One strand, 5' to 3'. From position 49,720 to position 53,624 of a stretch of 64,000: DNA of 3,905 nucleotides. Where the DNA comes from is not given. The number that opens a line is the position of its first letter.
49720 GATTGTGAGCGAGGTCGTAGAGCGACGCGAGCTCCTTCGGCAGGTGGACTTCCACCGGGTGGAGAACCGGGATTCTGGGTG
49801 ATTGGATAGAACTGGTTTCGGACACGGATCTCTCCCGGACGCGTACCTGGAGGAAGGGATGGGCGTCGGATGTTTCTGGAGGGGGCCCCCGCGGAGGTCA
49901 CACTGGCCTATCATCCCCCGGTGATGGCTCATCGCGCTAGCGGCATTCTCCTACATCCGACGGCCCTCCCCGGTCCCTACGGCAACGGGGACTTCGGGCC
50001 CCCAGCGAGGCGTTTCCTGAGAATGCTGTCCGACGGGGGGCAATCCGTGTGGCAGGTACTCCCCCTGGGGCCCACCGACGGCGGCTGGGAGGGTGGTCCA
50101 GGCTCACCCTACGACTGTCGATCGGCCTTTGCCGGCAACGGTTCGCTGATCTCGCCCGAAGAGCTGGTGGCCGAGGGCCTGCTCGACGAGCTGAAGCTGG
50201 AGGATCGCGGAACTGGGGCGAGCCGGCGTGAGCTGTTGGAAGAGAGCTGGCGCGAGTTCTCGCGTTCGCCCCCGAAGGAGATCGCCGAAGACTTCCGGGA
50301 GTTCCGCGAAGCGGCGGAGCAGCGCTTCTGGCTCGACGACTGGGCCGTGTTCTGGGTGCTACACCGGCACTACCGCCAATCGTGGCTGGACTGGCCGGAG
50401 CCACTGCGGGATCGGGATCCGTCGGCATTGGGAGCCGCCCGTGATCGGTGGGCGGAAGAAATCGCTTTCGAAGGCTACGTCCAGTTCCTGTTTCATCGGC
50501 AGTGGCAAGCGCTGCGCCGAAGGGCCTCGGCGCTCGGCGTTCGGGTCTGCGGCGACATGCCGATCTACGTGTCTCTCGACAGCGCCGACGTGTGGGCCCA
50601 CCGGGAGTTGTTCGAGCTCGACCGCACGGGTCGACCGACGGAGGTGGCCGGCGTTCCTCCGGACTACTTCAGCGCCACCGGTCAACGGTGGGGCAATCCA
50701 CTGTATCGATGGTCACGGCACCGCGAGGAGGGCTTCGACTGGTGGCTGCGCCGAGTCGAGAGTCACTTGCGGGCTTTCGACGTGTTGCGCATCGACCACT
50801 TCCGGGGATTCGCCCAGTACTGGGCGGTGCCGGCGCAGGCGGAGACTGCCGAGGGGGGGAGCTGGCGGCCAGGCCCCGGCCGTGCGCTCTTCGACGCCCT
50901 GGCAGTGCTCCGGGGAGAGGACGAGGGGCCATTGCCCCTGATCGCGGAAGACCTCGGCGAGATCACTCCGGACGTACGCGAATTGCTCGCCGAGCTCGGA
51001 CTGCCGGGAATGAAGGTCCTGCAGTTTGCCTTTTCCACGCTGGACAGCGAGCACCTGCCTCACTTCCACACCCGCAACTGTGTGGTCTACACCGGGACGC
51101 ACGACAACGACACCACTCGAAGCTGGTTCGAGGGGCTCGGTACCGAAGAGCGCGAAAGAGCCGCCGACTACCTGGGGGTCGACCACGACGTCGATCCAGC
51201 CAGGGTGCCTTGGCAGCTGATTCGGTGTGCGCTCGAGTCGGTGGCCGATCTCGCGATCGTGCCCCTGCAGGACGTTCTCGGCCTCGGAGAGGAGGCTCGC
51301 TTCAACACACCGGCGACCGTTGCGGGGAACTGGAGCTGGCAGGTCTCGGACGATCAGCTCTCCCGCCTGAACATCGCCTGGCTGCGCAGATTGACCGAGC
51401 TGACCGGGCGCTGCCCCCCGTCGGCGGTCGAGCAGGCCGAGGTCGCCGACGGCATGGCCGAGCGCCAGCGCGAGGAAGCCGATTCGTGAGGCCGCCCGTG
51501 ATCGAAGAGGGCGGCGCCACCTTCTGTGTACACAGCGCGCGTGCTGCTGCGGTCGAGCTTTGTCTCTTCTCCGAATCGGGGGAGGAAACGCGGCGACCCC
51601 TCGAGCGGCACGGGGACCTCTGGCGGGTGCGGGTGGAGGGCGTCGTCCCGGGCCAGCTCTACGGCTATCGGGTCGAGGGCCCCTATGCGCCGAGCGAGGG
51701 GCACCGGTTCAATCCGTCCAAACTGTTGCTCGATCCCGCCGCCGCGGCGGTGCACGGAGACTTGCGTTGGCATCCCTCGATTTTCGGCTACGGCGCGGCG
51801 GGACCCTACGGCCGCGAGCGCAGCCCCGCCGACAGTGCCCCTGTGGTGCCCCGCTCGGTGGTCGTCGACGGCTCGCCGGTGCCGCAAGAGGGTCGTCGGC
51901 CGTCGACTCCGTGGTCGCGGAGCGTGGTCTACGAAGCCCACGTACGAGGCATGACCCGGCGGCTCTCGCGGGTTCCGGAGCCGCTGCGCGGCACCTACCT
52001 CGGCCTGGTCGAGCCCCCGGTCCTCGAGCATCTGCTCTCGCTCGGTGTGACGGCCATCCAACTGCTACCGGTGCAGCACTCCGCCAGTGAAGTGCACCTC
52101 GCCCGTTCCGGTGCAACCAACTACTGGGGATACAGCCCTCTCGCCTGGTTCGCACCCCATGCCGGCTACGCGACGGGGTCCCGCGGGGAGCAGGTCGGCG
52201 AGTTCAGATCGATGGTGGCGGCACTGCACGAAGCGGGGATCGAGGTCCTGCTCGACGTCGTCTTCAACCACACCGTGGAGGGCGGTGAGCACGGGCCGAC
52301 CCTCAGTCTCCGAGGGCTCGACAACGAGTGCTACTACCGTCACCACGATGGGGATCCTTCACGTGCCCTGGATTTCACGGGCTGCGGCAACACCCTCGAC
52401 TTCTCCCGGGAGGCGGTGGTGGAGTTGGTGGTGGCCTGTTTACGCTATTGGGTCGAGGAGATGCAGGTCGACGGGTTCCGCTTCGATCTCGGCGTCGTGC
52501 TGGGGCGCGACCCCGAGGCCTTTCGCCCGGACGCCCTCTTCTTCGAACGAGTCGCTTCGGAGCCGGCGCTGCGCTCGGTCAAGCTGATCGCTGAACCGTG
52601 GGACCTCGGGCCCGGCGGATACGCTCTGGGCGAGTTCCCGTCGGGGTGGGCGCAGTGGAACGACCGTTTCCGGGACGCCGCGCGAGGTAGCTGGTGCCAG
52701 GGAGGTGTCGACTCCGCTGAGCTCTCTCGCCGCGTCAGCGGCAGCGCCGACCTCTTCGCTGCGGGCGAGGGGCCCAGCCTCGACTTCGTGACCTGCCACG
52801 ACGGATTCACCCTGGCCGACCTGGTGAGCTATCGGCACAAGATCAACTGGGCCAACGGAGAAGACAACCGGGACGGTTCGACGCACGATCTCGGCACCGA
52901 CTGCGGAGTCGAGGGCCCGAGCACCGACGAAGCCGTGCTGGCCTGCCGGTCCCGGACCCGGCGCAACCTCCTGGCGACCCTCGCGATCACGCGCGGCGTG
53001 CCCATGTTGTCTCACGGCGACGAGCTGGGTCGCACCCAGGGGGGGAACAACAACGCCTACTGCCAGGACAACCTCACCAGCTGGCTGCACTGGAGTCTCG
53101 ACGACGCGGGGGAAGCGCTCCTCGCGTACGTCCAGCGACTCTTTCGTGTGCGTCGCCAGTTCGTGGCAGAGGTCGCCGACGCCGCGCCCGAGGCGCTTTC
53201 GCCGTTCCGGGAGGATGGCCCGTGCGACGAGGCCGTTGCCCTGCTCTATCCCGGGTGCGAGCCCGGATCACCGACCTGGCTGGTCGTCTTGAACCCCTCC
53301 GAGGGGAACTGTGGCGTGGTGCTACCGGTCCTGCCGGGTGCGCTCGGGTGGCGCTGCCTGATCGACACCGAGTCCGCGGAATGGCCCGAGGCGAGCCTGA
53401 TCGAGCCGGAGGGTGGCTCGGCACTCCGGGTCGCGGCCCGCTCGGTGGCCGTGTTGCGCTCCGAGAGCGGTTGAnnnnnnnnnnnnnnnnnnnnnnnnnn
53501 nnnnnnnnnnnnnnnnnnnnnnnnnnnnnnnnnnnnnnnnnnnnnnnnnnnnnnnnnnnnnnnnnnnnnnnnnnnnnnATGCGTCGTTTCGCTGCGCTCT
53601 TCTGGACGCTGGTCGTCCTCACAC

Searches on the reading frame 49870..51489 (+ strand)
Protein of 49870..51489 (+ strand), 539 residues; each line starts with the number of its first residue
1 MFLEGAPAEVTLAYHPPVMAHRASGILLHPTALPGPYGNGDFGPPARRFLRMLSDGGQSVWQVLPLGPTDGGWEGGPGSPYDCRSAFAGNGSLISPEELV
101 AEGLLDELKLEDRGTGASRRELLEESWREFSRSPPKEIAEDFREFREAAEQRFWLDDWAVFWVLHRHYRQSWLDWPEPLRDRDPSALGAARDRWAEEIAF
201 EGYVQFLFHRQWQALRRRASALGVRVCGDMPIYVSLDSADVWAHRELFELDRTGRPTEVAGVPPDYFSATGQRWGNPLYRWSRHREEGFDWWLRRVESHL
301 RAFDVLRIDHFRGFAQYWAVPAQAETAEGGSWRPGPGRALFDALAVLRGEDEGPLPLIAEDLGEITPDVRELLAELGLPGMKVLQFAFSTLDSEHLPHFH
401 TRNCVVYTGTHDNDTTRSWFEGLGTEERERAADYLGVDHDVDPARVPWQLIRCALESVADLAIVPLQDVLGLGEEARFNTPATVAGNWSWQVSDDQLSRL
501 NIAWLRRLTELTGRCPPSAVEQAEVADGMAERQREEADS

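Call 55: search_protein_families(library=pfam, proteins=[window:49870-51489:+], max_evalue=0.00001)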
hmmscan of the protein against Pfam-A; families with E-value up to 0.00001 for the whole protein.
window:49870-51489:+ (539 aa): 1 family
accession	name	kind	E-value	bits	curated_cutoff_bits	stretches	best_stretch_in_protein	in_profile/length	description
PF02446.23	Glyco_hydro_77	-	8.9e-157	523.1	25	1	28-497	1-464/465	4-alpha-glucanotransferase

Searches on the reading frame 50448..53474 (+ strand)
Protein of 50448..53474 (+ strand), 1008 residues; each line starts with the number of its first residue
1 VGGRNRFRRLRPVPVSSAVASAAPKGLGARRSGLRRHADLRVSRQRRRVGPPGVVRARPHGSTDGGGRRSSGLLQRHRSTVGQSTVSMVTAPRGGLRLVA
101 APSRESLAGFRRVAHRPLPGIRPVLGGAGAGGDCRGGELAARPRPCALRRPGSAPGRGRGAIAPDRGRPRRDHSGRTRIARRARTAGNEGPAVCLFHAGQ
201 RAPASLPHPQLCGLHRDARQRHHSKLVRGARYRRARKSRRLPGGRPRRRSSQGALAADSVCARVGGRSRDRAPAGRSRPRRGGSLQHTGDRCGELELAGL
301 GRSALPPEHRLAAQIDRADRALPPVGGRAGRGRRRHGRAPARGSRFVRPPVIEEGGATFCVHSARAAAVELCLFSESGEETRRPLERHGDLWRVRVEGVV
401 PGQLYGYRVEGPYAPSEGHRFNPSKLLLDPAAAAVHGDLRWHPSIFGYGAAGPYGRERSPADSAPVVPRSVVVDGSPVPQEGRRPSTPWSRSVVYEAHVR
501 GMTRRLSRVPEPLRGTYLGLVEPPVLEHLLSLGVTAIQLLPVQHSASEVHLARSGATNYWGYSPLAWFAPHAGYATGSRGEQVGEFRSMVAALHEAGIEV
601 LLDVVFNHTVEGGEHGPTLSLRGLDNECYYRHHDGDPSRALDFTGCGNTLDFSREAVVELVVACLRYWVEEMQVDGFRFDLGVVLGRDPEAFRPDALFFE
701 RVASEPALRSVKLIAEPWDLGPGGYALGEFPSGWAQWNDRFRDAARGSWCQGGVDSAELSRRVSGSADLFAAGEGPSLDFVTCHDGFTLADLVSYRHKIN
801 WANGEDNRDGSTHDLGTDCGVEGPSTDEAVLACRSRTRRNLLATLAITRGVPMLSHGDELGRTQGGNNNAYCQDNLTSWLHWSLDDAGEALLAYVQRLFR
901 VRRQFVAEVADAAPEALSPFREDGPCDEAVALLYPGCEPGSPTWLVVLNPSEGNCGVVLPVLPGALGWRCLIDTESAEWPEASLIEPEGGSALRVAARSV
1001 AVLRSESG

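Call 55: search_protein_families(library=pfam, proteins=[window:50448-53474:+], max_evalue=0.00001)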
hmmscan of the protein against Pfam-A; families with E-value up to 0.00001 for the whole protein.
window:50448-53474:+ (1008 aa): 2 families
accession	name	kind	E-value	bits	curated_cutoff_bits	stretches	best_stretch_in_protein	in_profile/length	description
PF02922.24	CBM_48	-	3.9e-11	43.6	22.4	1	354-432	9-83/83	Carbohydrate-binding module 48 (Isoamylase N-terminal domain)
PF00128.31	Alpha-amylase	-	9.3e-11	42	22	0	526-611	25-94/446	Alpha amylase, catalytic domain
